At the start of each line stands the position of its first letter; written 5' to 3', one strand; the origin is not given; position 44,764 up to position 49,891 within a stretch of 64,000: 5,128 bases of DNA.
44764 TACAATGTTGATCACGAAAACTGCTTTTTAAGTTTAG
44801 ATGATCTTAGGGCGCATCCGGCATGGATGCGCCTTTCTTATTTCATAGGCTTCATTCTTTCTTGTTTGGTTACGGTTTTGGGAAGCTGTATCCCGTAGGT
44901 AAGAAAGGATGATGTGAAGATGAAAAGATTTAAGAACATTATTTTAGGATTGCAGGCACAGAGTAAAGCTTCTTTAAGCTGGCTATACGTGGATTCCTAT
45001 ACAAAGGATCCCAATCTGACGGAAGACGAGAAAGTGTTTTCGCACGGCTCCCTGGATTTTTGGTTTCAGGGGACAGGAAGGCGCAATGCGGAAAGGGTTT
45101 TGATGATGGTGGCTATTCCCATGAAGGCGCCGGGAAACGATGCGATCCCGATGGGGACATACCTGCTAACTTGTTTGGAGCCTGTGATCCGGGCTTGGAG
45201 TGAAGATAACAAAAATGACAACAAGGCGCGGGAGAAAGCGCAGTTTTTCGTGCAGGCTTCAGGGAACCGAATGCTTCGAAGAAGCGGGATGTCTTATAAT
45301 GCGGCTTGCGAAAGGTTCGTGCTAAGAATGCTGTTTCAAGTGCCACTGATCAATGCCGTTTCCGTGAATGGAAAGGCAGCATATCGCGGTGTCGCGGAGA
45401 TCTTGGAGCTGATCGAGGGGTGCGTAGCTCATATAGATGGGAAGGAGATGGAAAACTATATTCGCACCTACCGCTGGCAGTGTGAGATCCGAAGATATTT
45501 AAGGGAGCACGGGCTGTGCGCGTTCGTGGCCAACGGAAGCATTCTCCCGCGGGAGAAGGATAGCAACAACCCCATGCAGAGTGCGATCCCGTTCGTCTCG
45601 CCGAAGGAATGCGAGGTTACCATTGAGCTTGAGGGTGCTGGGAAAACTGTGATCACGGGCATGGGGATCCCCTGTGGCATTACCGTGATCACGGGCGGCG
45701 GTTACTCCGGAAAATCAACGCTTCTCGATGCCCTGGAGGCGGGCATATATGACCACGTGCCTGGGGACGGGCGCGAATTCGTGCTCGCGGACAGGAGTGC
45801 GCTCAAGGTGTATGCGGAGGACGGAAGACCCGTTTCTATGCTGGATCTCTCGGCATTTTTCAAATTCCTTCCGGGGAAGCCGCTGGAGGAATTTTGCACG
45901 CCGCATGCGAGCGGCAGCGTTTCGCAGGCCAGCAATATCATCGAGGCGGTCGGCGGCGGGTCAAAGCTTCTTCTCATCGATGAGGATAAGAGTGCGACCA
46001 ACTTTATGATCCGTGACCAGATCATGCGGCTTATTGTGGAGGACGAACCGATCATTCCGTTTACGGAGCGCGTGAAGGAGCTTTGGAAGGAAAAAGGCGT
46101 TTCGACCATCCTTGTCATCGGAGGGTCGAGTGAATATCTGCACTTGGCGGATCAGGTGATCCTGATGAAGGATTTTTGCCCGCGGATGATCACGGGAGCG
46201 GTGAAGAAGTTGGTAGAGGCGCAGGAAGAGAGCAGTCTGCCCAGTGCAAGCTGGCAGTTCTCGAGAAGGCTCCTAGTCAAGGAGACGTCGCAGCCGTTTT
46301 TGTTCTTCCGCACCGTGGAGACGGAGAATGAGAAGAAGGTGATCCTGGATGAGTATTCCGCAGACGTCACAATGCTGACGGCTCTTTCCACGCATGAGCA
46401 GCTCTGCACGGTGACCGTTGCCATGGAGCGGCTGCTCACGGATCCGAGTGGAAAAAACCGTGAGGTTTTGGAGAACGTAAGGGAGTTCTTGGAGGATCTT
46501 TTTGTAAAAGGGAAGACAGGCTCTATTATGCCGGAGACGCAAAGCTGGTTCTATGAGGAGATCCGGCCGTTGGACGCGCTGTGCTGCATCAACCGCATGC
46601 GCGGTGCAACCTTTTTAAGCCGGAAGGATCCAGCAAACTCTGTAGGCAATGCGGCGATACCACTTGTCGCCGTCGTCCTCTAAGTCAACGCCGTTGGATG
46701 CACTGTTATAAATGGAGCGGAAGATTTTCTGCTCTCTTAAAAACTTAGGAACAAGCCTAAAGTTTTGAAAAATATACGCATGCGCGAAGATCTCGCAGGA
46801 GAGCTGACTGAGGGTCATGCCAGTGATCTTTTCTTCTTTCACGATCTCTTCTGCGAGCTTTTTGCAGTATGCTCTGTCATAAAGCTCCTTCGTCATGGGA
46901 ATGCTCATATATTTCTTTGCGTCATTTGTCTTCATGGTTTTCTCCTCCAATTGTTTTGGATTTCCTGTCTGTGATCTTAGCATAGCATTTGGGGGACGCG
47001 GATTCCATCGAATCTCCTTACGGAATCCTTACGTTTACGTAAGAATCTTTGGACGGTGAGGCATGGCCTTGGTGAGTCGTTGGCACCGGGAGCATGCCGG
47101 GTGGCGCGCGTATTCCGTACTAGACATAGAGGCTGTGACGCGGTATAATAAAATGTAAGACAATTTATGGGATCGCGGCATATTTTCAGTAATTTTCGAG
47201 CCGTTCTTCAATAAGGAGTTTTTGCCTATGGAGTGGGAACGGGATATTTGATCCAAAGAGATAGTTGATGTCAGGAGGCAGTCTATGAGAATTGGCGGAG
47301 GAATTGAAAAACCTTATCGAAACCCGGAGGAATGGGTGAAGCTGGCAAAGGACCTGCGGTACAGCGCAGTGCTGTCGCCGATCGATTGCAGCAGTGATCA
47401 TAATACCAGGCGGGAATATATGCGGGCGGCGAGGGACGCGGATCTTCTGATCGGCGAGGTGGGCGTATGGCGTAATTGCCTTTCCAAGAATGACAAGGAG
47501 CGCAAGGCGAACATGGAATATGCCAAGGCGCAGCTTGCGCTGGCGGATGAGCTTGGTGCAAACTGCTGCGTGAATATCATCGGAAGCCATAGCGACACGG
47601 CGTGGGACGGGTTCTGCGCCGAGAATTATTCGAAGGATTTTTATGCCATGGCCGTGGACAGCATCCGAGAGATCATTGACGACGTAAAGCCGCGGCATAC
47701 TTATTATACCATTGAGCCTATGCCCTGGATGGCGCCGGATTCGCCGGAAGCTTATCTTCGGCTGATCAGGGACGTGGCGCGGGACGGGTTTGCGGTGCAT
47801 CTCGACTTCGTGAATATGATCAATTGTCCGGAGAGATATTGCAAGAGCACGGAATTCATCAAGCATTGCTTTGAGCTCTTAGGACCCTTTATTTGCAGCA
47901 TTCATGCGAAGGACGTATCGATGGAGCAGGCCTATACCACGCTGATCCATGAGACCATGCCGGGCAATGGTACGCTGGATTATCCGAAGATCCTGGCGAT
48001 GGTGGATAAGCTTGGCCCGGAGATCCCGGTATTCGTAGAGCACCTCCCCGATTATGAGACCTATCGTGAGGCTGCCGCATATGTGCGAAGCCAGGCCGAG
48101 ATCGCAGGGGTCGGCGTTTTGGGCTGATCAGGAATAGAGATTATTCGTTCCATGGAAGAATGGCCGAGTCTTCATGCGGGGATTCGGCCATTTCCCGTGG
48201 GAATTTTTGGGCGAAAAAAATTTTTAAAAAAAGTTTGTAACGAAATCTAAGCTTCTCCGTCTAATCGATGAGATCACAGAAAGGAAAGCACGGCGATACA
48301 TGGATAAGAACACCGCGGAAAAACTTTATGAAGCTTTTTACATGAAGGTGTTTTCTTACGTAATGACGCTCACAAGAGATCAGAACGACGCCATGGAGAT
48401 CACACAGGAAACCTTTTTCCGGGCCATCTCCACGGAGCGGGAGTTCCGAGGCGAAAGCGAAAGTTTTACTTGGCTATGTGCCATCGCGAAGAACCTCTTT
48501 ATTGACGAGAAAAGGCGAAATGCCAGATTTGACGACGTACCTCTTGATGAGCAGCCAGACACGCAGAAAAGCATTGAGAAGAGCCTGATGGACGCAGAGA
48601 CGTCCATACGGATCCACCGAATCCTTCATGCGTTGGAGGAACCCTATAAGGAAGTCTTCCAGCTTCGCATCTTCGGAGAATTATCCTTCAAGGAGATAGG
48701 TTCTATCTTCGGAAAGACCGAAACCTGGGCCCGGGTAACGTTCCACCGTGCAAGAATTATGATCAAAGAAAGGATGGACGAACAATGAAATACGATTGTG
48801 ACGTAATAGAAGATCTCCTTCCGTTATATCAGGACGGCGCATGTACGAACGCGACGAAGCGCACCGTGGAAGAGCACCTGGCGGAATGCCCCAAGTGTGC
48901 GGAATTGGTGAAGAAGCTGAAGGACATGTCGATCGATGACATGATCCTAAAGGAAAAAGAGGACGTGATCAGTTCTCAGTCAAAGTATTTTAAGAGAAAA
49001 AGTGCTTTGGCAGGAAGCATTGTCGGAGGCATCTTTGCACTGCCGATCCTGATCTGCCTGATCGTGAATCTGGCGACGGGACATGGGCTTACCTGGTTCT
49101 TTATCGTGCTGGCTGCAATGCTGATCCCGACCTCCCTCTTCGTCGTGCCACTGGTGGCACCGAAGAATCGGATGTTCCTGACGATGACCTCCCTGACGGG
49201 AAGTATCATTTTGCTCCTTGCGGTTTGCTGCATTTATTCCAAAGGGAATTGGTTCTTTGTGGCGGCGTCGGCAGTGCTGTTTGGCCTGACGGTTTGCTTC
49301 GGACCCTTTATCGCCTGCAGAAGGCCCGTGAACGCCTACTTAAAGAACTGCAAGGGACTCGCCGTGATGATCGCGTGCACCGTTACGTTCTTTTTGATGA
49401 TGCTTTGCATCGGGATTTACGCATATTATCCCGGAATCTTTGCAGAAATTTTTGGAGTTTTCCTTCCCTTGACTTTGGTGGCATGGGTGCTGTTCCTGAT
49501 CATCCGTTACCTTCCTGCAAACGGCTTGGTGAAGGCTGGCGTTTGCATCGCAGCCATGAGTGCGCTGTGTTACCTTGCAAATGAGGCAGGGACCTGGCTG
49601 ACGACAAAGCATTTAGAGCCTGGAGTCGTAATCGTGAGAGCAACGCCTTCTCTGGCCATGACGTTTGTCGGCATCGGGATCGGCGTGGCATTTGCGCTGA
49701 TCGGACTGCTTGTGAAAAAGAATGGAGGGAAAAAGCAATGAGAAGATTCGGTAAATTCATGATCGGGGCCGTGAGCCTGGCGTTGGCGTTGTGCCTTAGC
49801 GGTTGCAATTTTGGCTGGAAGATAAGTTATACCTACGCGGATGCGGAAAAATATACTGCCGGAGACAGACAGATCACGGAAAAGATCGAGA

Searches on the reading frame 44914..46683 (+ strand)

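Call 35: search_protein_families(library=pfam, proteins=[window:44914-46683:+], max_evalue=0.00001)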
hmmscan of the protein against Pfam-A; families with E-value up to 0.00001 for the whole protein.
window:44914-46683:+ (589 aa): 1 family
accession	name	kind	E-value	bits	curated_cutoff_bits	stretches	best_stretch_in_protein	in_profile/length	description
PF09818.15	ABC_ATPase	-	3.7e-99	331.8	23.2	1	177-443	3-271/283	P-loop domain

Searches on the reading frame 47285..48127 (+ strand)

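Call 7: search_protein_families(library=pfam, proteins=[window:47285-48127:+], max_evalue=0.01)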
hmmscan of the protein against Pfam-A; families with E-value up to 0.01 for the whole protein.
window:47285-48127:+ (280 aa): 1 family
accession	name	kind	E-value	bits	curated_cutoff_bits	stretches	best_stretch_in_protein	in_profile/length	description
PF01261.30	AP_endonuc_2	-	8.3e-20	72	31.1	1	43-269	31-248/249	Xylose isomerase-like TIM barrel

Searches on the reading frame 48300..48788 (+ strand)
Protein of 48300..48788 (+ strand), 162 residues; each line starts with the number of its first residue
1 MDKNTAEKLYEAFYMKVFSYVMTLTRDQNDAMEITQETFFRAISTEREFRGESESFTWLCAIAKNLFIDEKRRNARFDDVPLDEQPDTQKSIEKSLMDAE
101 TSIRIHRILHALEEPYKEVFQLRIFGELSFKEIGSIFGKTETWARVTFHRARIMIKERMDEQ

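Call 7: search_protein_families(library=pfam, proteins=[window:48300-48788:+], max_evalue=0.01)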
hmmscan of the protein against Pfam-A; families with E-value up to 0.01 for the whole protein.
window:48300-48788:+ (162 aa): 3 families
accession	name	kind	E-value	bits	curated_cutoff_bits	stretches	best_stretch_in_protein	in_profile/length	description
PF04542.20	Sigma70_r2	-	1.2e-12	47.8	24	1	9-76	1-70/71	Sigma-70 region 2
PF08281.18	Sigma70_r4_2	-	1.1e-08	35.1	25.7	1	104-152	3-51/54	Sigma-70, region 4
PF04545.22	Sigma70_r4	-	0.00023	21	24.1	1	109-151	2-44/50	Sigma-70, region 4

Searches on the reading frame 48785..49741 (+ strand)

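Call 7: search_protein_families(library=pfam, proteins=[window:48785-49741:+], max_evalue=0.01)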
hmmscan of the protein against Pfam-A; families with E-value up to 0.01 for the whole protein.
window:48785-49741:+ (318 aa): 1 family
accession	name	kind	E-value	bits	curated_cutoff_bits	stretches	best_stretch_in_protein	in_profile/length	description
PF13490.11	zf-HC2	-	2.4e-11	43.9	22.2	1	5-39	1-35/35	Putative zinc-finger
